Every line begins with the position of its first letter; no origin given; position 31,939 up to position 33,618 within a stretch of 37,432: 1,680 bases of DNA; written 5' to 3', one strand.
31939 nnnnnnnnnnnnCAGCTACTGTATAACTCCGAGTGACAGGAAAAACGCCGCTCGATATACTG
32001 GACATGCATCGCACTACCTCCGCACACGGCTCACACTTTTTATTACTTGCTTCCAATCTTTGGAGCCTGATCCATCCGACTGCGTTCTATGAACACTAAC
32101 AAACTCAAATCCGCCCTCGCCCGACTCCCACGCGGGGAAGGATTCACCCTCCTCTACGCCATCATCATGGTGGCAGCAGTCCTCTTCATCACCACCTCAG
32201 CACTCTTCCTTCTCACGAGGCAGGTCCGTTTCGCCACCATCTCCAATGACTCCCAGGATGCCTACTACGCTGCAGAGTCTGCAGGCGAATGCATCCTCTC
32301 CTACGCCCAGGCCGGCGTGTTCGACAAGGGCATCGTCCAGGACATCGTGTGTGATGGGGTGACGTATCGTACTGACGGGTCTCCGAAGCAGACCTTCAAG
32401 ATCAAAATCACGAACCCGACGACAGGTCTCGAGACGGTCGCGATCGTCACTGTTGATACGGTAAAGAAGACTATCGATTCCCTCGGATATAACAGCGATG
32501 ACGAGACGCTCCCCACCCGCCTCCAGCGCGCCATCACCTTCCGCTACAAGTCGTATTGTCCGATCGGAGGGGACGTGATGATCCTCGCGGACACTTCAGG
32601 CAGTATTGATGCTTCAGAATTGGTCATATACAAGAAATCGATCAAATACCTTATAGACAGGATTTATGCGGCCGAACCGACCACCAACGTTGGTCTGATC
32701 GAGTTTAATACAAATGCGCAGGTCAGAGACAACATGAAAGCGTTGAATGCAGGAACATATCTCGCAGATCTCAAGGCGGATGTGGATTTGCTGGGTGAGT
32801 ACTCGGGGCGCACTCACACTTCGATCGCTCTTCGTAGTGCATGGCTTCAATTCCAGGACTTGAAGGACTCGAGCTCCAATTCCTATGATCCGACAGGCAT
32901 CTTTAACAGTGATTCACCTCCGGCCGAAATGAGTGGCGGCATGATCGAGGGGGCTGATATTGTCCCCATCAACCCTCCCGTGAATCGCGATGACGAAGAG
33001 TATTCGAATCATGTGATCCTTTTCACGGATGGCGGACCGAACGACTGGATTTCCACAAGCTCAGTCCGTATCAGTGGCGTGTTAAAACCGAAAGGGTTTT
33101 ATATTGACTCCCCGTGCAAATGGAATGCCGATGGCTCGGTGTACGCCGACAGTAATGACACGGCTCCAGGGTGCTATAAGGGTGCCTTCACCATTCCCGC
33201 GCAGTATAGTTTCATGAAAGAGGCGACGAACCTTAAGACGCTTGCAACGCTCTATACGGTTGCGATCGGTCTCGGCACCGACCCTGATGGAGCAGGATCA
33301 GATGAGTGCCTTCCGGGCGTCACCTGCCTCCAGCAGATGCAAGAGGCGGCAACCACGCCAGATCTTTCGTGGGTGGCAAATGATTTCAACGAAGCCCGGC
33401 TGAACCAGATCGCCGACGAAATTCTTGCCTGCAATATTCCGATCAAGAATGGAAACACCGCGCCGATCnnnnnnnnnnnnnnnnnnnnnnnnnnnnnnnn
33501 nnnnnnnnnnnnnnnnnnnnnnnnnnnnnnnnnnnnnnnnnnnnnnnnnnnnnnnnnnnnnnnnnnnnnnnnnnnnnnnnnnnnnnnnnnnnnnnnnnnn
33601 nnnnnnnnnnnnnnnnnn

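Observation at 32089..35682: A 1197-aa modular pilin stacks vWA, Ig-like and two FN3-LamG units on a GspK/PilX-type anchor lacking Glu+5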

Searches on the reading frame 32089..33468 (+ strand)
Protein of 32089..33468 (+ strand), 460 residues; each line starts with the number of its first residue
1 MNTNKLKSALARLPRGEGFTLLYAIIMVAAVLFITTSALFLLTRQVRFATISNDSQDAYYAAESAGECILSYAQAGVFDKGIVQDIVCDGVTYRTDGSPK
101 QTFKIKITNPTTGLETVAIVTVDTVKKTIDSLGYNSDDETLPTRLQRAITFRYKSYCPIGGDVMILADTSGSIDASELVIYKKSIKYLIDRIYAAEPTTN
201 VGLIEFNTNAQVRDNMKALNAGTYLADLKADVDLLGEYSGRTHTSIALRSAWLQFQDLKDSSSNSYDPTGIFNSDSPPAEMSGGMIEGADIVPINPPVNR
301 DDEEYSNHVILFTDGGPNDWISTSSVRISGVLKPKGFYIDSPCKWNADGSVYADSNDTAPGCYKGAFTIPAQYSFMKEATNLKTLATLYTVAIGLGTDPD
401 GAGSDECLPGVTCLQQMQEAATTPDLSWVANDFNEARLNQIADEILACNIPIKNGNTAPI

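Call 10: find_homologous_proteins(query=window:32089-33468:+, max_evalue=0.001)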
Query window:32089-33468:+ (460 aa): 1 proteins with E <= 0.001 among 8000 candidates.
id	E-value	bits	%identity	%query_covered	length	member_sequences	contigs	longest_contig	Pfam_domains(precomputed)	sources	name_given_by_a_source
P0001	2.4e-201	687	70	98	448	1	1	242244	PF00092.35,PF13519.13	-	-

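Call 12: search_solved_structures(query=window:32089-33468:+, max_evalue=1, show_alignments=2)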
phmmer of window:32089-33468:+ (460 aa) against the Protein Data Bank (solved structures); distinct sequences matched with E-value up to 1: 6.
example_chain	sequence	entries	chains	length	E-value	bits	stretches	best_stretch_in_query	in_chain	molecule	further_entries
2odp_A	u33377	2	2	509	0.049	15.4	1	163-220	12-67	Complement C2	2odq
2i6q_A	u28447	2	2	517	0.066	15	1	163-220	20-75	Complement C2a fragment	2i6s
9u61_B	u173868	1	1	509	0.066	15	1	163-220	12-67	Serine protease complement C2b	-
9qk2_E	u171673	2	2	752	0.075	14.8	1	163-220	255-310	Complement C2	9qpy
9qj4_D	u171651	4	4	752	0.083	14.7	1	163-220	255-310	Complement C2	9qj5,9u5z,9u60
5f1q_A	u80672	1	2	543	0.31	12.8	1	195-269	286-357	Periplasmic dipeptide transport protein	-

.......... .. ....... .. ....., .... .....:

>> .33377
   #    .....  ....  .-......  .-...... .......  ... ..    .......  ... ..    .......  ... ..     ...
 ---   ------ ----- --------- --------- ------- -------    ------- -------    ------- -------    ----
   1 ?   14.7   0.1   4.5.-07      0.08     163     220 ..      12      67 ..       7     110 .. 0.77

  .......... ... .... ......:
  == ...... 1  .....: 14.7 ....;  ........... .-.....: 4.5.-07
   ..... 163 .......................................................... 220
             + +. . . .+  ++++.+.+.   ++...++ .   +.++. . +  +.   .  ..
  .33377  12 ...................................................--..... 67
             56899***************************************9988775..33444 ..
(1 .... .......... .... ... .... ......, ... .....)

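Call 21: predict_structure(alignment_id=A1)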
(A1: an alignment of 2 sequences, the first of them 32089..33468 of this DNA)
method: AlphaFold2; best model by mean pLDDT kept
length: 460 residues; sequences in the alignment: 2
mean_pLDDT: 36.4   pTM: 0.28
mean pLDDT of the five models: 36.4, 35.1, 34.7, 34.4, 30.7
residues with pLDDT >= 90: 0; 70-90: 0; 50-70: 75; < 50: 385
segments of 3 or more residues with pLDDT < 50: 1-8, 12-14, 36-102, 108-111, 136-163, 166-181, 194-196, 205-221, 236-460
pLDDT, mean of each block of 10 residues (from residue 1): 44 49 62 51 29 26 35 37 41 39 49 50 54 48 47 36 46 45 51 49 44 40 59 50 29 26 24 24 22 23 25 23 22 22 29 32 25 24 23 24 29 41 34 34 31 28
secondary structure, 60 per line:
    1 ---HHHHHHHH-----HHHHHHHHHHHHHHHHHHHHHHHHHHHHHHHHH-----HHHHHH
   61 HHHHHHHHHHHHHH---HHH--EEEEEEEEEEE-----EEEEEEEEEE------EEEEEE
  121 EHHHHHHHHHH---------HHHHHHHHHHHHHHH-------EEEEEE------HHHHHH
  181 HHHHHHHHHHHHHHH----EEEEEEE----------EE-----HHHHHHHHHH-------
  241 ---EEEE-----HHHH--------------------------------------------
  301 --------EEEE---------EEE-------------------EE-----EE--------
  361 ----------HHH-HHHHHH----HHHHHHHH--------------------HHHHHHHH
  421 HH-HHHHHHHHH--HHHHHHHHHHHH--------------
elements in order: H4-11 H17-49 H55-74 E83-93 E99-108 E115-121 H122-131 H141-155 E163-168 H175-195 E200-206 H224-233 E244-247 H253-256 E309-312 E322-324 H375-380 H385-392 H413-422 H424-432 H435-446

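Call 22: search_protein_representatives(alignment_id=A1)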
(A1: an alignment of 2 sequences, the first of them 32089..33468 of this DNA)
Query: 2 sequences, 466 profile positions. Proteins with E-value up to 0.001 (for the whole library): 475; up to 1e-10: 41; up to 1e-30: 4. The best 150 are listed.
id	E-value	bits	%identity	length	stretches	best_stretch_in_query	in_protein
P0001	1.5e-290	980.0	-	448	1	1-457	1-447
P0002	4.9e-169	579.4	-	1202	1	2-465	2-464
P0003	3.4e-36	141.5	-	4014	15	146-255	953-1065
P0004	5.1e-32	127.7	-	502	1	160-399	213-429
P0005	3.4e-29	118.4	-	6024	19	161-275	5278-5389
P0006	1.8e-28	116.0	-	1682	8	161-250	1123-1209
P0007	8.5e-28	113.8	-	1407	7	160-254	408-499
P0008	5.4e-23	97.9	-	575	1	152-401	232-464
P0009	1.4e-21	93.3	-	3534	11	160-259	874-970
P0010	5.4e-21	91.3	-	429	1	17-276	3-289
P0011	2.4e-20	89.2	-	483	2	143-435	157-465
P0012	4.3e-18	81.8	-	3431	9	161-255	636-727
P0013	6.6e-18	81.2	-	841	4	148-292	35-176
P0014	2.2e-17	79.4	-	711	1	15-291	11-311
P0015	5.1e-17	78.2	-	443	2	15-266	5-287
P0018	2.6e-16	75.9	-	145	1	17-140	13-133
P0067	4.7e-09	52.0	-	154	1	13-152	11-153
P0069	5.5e-09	51.8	-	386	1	7-212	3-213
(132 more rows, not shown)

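Call 28: find_homologous_proteins(query=A2, max_evalue=0.00001)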
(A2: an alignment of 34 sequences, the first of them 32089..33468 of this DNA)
Query A2 (34 sequences) (460 aa, profile of the alignment): 13 proteins with E <= 0.00001 among 8000 candidates.
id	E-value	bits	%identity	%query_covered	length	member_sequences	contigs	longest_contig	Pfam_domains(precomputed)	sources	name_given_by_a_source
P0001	3.9e-105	370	70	98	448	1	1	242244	PF00092.35,PF13519.13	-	-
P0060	5.9e-101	357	25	45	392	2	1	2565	PF00092.35,PF13519.13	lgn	-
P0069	8.9e-101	356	27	45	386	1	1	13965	PF00092.35,PF13519.13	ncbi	-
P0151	1.2e-94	336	26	43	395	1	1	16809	PF00092.35,PF13519.13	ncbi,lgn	-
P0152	6.6e-86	307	22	45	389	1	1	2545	PF00092.35,PF13519.13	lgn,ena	-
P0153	1.9e-81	292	27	30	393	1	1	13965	PF00092.35,PF13519.13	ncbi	-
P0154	4.6e-78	281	25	41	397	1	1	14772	PF00092.35,PF13519.13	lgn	-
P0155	3.2e-9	55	38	6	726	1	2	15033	PF00092.35,PF13519.13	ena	-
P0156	4.8e-9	54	38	6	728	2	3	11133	PF00092.35,PF13519.13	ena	-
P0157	2.2e-8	52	30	19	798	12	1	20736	PF13768.13,PF13757.13,PF00092.35,PF13519.13,PF05762.21,PF08487.17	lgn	-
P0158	4.1e-7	48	50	3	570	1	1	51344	PF13768.13,PF13414.13,PF00092.35,PF13519.13,PF13432.13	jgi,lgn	-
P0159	7.7e-7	47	28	20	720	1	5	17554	PF00092.35,PF13519.13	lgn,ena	-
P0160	5.5e-6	44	73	2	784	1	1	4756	PF00092.35,PF13519.13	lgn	-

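Call 43: find_encoding_contigs(protein=P0002, flank=10000, max_places=4)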
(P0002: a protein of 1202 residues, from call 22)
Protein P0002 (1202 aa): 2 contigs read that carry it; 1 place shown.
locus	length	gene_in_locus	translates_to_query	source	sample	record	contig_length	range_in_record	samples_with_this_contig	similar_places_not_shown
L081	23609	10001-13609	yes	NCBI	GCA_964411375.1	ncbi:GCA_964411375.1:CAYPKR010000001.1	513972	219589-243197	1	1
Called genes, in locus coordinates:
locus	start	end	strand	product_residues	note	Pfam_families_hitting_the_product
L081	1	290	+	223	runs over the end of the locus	-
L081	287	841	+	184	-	PF04350:PilO (faint)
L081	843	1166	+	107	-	-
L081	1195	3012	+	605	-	PF05157:MshEN, PF00437:T2SSE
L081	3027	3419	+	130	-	PF00072:Response_reg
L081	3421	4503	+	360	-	PF00437:T2SSE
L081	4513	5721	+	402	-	PF28597:T2SSF_N, PF00482:T2SSF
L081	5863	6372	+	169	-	PF07963:N_methyl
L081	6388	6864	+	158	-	PF07963:N_methyl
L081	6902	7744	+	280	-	PF06750:A24_N_bact, PF01478:Peptidase_A24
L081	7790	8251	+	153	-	PF07963:N_methyl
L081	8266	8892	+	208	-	PF07963:N_methyl (weak)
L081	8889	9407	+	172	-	PF07963:N_methyl (weak)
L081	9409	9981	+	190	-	PF07963:N_methyl (weak)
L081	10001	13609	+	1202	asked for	PF00092:VWA, PF13519:VWA_2, PF16656:Pur_ac_phosph_N (faint), PF25788:Ig_Rha78A_N (faint), PF00041:fn3, PF13385:Laminin_G_3, PF00041:fn3, PF13385:Laminin_G_3, +2 more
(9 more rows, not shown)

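Call 49: find_encoding_contigs(protein=P0018, flank=8000, max_places=2)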
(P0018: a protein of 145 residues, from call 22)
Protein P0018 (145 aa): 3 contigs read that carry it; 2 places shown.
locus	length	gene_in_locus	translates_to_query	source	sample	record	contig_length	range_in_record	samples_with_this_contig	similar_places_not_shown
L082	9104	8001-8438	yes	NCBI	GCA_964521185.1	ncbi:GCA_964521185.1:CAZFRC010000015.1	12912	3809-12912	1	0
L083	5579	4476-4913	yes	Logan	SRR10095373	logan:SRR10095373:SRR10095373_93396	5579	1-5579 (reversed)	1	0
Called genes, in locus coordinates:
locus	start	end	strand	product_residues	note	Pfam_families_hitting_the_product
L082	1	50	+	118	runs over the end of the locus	-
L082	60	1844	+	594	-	PF05157:MshEN, PF00437:T2SSE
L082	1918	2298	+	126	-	PF00072:Response_reg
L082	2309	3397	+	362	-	PF00437:T2SSE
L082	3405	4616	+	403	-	PF28597:T2SSF_N, PF00482:T2SSF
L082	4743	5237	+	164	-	PF07963:N_methyl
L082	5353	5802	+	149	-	PF07963:N_methyl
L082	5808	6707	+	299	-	PF06750:A24_N_bact, PF01478:Peptidase_A24 (weak)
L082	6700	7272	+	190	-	PF07963:N_methyl (faint)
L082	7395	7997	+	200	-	-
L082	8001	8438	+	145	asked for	-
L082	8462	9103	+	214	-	?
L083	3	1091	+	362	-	?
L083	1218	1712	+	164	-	PF07963:N_methyl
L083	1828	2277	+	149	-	PF07963:N_methyl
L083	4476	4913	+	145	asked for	-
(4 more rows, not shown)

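Call 51: find_encoding_contigs(protein=P0067, flank=8000, max_places=2)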
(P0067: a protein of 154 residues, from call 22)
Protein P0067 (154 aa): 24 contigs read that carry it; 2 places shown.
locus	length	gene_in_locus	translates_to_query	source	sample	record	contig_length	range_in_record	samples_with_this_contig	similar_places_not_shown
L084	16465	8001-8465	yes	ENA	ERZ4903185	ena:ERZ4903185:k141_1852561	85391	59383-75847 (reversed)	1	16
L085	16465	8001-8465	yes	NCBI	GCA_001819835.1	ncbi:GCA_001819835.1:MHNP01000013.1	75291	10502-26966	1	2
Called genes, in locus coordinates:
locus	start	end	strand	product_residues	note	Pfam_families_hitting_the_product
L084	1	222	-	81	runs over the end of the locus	-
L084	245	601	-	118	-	PF02661:Fic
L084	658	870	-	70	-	-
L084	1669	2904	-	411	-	PF03979:Sigma70_r1_1, PF00140:Sigma70_r1_2, PF04542:Sigma70_r2, PF04539:Sigma70_r3, PF04545:Sigma70_r4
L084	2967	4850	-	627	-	PF01807:Zn_ribbon_DnaG, PF08275:DNAG_N, PF01751:Toprim, PF13155:Toprim_2, PF13362:Toprim_3 (weak), PF13662:Toprim_4, PF10410:DnaB_bind (weak)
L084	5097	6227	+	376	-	PF07963:N_methyl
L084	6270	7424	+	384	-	PF07963:N_methyl (weak)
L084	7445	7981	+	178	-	-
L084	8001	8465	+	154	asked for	-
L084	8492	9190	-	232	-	PF01182:Glucosamine_iso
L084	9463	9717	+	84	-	-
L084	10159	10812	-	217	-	PF03807:F420_oxidored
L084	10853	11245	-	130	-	PF07883:Cupin_2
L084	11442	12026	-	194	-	-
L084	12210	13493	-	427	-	PF13403:Hint_2 (weak)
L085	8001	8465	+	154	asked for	-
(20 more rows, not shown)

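Call 61: find_encoding_contigs(protein=P0069, flank=10000, max_places=2)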
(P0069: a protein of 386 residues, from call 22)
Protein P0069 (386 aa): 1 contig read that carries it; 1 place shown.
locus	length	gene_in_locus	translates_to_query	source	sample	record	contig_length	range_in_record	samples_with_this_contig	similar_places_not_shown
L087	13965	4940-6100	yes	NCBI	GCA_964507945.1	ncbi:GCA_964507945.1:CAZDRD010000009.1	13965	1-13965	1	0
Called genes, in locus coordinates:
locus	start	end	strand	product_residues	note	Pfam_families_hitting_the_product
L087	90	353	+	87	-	-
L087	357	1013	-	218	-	PF02698:DUF218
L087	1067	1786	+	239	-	-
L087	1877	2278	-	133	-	PF01641:SelR, PF24046:At4g08330 (faint)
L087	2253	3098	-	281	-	PF00753:Lactamase_B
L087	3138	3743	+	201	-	PF07963:N_methyl (faint)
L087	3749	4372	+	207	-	PF07963:N_methyl (weak)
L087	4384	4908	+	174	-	-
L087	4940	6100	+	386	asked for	PF00092:VWA, PF13519:VWA_2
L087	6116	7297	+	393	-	PF00092:VWA (weak), PF13519:VWA_2 (weak)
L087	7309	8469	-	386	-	PF00390:malic, PF03949:Malic_M, PF00899:ThiF (weak)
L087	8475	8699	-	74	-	-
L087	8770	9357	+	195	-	PF02777:Sod_Fe_C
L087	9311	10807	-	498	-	PF13567:DUF4131, PF03772:Competence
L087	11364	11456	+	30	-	-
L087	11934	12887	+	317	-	-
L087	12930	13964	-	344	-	?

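Call 71: find_encoding_contigs(protein=P0001, flank=10000, max_places=3)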
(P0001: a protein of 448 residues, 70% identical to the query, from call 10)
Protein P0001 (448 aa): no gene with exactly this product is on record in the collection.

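Call 79: find_related_loci(query=A6, collection=metagenome_contigs, flank=10000)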
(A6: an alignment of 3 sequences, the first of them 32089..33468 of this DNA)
Query A6 (460 aa) in metagenome_contigs; peptide patterns used: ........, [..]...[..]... (x = any residue, [..] = any of these).
230 stretches matched a pattern, but none encodes a relative of the query by tblastn (E <= 1e-3).
